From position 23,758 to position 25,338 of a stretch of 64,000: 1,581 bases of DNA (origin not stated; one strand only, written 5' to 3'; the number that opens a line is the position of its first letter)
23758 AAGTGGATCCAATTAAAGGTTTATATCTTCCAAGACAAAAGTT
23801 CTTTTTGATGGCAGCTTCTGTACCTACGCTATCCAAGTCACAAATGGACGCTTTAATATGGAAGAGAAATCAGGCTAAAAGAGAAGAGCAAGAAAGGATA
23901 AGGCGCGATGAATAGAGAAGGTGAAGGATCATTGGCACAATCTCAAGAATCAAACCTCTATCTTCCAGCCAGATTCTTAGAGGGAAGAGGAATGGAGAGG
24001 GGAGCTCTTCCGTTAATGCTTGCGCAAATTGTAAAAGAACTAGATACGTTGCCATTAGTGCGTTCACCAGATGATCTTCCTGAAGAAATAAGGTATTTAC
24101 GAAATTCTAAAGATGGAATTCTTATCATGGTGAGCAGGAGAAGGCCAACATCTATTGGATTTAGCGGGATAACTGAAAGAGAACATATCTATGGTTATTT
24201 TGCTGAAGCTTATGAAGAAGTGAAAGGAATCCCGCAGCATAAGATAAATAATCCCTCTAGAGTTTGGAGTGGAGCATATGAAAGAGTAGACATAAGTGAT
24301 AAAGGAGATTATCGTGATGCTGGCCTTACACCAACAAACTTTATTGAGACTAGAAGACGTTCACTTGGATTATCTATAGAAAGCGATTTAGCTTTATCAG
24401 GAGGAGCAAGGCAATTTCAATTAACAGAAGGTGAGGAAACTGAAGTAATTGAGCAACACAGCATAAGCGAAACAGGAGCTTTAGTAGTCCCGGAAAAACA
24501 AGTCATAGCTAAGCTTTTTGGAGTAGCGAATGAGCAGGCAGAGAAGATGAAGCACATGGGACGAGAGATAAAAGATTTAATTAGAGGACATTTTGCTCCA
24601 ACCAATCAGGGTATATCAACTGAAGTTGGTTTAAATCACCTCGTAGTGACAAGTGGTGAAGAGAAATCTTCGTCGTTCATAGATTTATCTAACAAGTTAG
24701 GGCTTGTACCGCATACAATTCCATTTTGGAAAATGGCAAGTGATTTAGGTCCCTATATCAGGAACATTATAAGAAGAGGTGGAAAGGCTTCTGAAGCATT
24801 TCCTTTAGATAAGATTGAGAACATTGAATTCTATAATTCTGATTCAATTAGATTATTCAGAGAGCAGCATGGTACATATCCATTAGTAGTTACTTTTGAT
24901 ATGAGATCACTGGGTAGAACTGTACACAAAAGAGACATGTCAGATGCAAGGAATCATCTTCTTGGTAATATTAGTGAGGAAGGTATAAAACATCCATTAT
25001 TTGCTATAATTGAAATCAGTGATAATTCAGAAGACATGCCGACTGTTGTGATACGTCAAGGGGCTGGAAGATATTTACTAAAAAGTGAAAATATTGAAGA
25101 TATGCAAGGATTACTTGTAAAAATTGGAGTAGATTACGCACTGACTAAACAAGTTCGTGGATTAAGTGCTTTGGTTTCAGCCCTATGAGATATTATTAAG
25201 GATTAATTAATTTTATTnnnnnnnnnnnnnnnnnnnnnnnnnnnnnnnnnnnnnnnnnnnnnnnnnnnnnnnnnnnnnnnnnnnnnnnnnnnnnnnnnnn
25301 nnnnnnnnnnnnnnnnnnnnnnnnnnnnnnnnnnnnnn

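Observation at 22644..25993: Orphan three-gene operon: divergent P-loop-like protein, coupled unknown protein and a cysteine hydrolase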

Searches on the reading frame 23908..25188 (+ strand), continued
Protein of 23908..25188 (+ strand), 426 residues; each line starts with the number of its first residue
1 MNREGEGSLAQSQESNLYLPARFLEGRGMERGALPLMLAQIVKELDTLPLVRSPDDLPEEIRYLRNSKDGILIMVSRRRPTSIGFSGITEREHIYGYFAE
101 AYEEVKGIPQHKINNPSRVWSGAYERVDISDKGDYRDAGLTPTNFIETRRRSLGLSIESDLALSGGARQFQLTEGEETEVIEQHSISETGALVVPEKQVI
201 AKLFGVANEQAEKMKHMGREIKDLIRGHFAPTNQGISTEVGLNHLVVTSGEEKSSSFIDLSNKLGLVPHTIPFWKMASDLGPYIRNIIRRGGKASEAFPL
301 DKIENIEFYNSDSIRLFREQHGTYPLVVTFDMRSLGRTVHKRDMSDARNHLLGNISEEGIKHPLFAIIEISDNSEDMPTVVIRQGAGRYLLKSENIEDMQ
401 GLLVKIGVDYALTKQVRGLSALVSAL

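Call 54: find_encoding_contigs(protein=P0021, flank=8000, max_places=2)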
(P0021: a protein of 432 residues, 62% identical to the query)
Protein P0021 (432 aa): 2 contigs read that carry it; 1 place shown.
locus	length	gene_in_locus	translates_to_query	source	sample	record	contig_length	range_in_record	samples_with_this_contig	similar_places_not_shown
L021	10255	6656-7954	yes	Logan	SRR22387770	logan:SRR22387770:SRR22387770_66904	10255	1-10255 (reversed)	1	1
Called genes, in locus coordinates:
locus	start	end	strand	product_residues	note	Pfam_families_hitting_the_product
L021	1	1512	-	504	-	?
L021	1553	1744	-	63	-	-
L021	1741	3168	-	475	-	-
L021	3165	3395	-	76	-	-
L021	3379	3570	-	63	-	-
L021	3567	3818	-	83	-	PF18903:DUF5659 (weak)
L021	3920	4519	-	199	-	-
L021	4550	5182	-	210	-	PF03592:Terminase_2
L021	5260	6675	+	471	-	-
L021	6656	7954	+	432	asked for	-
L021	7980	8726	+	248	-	PF00857:Isochorismatase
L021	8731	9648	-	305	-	PF12728:HTH_17 (weak)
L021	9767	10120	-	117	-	-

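Call 58: search_protein_families(library=pfam, proteins=[L018:3662-4291:+, L019:2460-3584:+, L020:2814-3359:+, L021:8731-9648:-, L021:3920-4519:-, L021:1741-3168:-], max_evalue=0.01)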
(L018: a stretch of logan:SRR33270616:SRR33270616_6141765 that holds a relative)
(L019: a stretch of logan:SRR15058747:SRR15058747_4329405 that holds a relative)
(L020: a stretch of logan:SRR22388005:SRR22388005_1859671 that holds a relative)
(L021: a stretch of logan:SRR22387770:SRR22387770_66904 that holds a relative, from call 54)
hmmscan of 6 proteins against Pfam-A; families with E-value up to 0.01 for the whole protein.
L018:3662-4291:+ (210 aa): 1 family
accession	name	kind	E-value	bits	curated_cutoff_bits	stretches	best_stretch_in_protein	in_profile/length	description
PF00857.26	Isochorismatase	-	6e-30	105.1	27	1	35-209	1-160/175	Isochorismatase domain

L019:2460-3584:+ (374 aa): 4 families
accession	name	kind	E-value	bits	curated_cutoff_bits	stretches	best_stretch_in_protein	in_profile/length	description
PF00583.31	Acetyltransf_1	-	3.8e-14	53.4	20.7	1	246-350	20-116/116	Acetyltransferase (GNAT) family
PF13508.13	Acetyltransf_7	-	2.2e-11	44.4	27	1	255-351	2-83/84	Acetyltransferase (GNAT) domain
PF13673.13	Acetyltransf_10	-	4.8e-07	30.2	23.6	1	245-353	20-110/128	Acetyltransferase (GNAT) domain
PF13420.13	Acetyltransf_4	-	0.00016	22.2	24.3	1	200-360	1-144/155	Acetyltransferase (GNAT) domain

L020:2814-3359:+ (181 aa): 3 families
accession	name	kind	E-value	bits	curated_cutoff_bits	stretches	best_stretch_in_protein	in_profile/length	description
PF00583.31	Acetyltransf_1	-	8.6e-13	49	20.7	1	36-157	9-116/116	Acetyltransferase (GNAT) family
PF13508.13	Acetyltransf_7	-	1.1e-09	38.9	27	1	62-158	2-83/84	Acetyltransferase (GNAT) domain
PF13673.13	Acetyltransf_10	-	4.2e-06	27.2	23.6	1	52-165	20-115/128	Acetyltransferase (GNAT) domain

L021:8731-9648:- (305 aa): 2 families
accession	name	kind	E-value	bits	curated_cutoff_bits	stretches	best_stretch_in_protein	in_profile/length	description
PF12728.13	HTH_17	-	6.3e-06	26.8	27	1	10-49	1-39/51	Helix-turn-helix domain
PF20038.5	HTH_59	-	0.0013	19.1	27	1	11-48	8-52/66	Helix-turn-helix domain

L021:3920-4519:- (199 aa): 0 families

L021:1741-3168:- (475 aa): 0 families

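Call 59: find_encoding_contigs(protein=P0047, flank=6000, max_places=3)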
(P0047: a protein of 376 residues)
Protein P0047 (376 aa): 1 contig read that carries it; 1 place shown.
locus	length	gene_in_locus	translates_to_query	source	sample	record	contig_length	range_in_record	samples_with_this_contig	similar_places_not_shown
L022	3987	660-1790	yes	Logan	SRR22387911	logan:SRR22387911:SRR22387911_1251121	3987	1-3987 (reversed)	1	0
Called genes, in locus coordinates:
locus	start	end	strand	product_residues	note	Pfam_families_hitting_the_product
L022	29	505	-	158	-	PF09900:DUF2127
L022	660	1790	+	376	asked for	-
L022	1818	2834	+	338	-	PF02674:Colicin_V, PF00188:CAP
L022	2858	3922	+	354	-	PF00162:PGK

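Call 60: search_dna_similar(query=window:23908-25188:+, collection=phages, mode=protein, max_evalue=0.01)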
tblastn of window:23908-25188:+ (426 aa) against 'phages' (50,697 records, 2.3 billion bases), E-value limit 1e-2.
No match.

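Call 62: find_encoding_contigs(protein=P0044, flank=6000, max_places=3)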
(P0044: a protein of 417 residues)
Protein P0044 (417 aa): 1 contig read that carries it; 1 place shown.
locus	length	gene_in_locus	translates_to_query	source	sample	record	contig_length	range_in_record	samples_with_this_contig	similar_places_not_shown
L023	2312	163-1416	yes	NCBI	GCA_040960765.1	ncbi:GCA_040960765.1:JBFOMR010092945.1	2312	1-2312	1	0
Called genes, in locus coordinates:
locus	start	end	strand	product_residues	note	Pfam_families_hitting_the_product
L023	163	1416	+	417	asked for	-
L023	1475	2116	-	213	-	PF00702:Hydrolase, PF12710:HAD (weak), PF13419:HAD_2, PF13242:Hydrolase_like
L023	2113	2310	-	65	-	?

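Call 63: find_encoding_contigs(protein=P0064, flank=6000, max_places=3)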
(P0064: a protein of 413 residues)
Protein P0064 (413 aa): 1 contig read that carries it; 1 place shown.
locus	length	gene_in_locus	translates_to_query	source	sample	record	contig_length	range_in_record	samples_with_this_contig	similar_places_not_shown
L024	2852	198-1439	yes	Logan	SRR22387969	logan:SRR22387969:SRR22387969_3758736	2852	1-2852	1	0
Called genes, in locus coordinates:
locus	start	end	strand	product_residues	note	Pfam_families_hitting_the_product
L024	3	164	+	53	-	?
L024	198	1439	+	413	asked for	-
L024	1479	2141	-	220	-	PF00857:Isochorismatase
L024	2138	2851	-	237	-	?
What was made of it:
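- Distant B-like genes without A lie next to isochorismatase, HAD and PGK genes (calls 59, 62, 63). B-like genes occur alone at chromosomal sites (calls 59, 62, 63).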

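Call 65: search_solved_structures(query=A3, max_evalue=10)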
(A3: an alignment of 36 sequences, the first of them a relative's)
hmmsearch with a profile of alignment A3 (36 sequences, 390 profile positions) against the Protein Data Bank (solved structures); distinct sequences matched with E-value up to 10: 6.
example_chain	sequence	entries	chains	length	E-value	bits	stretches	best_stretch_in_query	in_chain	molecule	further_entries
4cxk_A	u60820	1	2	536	0.43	13.1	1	234-360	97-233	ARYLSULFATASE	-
1hdh_A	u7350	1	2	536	0.43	13.1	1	234-360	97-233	Arylsulfatase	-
5aj9_A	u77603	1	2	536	0.43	13.1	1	234-360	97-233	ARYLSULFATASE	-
4cys_A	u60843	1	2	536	0.43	13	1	234-360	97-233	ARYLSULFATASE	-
4cxs_A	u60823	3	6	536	0.44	13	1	234-360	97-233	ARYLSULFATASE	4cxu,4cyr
9bti_G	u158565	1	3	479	2.1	10.8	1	247-338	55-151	Envelope glycoprotein gp120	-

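Call 66: search_protein_families(library=phrogs, alignment_id=A3, max_evalue=0.01)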
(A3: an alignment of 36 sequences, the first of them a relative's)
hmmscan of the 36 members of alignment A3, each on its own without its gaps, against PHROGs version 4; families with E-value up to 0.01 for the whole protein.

A. member 1, P0015 (426 aa): 0 families

B. families by the number of members that match (of 36 scanned): 0 families

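Call 89: find_related_loci(query=A2, collection=viral_contigs, flank=10000)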
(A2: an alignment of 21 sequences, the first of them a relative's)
Query A2 (426 aa) in viral_contigs; peptide patterns used: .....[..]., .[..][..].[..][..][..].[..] (x = any residue, [..] = any of these).
73 stretches matched a pattern, but none encodes a relative of the query by tblastn (E <= 1e-3).

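Call 91: search_dna_similar(query=window:23908-25188:+, collection=plasmids, mode=protein, max_evalue=0.01)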
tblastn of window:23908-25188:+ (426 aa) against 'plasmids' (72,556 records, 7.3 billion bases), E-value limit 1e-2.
No match.

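Call 99: list_cluster_members(proteins=[P0044, P0046, P0047, P0053, P0062, P0064, P0066, P0075, P0077, P0041])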
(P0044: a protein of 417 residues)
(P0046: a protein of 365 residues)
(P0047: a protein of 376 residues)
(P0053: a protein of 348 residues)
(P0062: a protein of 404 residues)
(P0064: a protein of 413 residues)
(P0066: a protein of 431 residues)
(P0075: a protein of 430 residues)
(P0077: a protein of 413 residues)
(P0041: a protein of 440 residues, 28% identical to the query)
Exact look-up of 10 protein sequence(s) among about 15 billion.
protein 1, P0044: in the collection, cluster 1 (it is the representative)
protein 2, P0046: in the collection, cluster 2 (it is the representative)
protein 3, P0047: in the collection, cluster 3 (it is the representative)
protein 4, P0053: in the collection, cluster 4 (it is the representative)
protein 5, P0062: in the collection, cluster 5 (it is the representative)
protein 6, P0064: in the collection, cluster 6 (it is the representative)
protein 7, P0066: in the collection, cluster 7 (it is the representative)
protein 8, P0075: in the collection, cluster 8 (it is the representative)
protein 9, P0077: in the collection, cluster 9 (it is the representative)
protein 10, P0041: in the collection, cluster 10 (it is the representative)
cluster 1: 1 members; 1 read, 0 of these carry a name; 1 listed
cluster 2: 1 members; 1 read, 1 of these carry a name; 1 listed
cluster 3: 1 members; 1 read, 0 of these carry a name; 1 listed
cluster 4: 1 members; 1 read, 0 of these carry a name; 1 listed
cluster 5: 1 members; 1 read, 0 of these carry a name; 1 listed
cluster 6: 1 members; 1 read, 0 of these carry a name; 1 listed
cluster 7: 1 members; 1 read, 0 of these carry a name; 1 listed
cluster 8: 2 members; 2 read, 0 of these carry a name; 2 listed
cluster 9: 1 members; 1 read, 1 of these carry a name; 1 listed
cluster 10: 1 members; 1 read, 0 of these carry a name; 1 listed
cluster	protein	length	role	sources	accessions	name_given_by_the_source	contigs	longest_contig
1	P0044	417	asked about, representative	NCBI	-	-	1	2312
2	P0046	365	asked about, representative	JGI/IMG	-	hypothetical protein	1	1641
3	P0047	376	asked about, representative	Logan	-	-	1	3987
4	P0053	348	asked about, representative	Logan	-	-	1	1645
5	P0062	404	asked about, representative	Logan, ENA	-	-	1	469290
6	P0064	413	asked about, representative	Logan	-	-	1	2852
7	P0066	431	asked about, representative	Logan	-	-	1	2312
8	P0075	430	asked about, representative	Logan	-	-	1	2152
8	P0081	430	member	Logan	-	-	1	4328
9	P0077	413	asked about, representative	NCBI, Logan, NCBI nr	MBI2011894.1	hypothetical protein HYS91_03950 [Candidatus Daviesbacteria bacterium] | hypothetical protein [Candidatus Daviesbacteria bacterium]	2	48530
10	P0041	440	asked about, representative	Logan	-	-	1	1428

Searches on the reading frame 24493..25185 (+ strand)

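Call 81: search_protein_families(library=pfam, proteins=[window:24493-25185:+], max_evalue=10)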
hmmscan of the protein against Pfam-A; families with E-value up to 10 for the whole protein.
seq(231 aa): 1 family
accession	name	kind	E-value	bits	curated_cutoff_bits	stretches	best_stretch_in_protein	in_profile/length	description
PF03709.21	OKR_DC_1_N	-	0.083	13.6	29.3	1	122-205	33-101/111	Orn/Lys/Arg decarboxylase, N-terminal domain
